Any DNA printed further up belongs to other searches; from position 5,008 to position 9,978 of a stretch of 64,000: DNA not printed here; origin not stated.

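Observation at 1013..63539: Hyper-abundant 12-bp palindrome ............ scattered through coding sequence in all three reading phases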

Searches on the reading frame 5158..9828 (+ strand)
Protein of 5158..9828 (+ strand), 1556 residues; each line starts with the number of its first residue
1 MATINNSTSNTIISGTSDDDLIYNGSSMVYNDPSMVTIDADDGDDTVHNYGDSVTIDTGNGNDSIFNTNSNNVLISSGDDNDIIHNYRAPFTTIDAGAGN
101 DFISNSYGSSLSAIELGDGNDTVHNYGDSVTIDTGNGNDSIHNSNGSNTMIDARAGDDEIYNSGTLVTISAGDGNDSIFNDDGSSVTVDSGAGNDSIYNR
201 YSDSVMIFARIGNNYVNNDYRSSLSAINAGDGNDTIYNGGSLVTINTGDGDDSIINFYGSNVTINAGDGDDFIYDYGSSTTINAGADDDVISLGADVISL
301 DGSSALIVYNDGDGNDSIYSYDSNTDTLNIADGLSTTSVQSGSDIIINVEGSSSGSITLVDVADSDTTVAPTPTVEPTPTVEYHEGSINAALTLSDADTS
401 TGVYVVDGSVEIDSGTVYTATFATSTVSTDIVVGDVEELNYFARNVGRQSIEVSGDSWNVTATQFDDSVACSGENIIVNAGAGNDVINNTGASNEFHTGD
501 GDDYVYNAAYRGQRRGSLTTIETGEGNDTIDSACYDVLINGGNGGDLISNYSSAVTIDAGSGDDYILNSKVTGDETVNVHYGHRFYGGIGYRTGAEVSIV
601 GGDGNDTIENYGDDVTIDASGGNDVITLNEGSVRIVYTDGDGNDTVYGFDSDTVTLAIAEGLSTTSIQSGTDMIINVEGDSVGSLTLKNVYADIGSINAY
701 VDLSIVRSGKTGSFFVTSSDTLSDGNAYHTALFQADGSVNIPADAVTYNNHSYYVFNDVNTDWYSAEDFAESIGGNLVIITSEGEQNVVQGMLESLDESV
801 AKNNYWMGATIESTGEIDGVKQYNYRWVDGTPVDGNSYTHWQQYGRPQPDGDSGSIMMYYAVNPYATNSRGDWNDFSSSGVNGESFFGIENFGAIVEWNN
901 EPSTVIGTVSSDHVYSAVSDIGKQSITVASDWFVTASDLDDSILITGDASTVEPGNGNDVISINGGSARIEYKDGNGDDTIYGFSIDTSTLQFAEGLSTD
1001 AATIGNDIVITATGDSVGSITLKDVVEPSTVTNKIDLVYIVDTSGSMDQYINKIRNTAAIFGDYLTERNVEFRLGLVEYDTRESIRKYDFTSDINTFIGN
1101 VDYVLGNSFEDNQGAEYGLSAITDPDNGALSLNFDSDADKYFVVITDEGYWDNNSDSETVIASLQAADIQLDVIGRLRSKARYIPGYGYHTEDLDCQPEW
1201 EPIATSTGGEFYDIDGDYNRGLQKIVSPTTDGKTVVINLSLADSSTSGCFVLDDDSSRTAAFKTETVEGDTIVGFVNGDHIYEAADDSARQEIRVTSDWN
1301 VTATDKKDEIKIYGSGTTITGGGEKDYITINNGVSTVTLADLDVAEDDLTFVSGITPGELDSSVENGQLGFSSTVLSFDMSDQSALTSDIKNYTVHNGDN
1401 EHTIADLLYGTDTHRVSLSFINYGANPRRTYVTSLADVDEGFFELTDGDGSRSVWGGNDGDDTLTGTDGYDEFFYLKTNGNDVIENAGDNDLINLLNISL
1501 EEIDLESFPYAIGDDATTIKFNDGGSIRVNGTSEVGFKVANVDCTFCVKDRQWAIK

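Call 9: search_protein_families(library=ncbifam, proteins=[window:5158-9828:+])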
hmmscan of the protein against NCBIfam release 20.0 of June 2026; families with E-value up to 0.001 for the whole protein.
window:5158-9828:+ (1556 aa): 4 families
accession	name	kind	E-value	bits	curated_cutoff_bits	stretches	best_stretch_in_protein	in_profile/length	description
NF033943.0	RTX_toxin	subfamily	1.2e-13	50.1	1000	2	1445-1506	772-833/930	RTX family hemolysin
NF046115.1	Ca_rpt_SMc04171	equivalog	1.9e-13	50.4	625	3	96-341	138-378/574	SMc04171 family calcium-binding repeat protein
NF050046.1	PueAB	exception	1.5e-11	43.5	670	2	920-994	493-568/616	polyurethane esterase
NF052454.1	BtaGlycanEglC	equivalog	0.00096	18.2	700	1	1448-1503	114-169/459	endo-1,3-1,4-beta-glycanase EglC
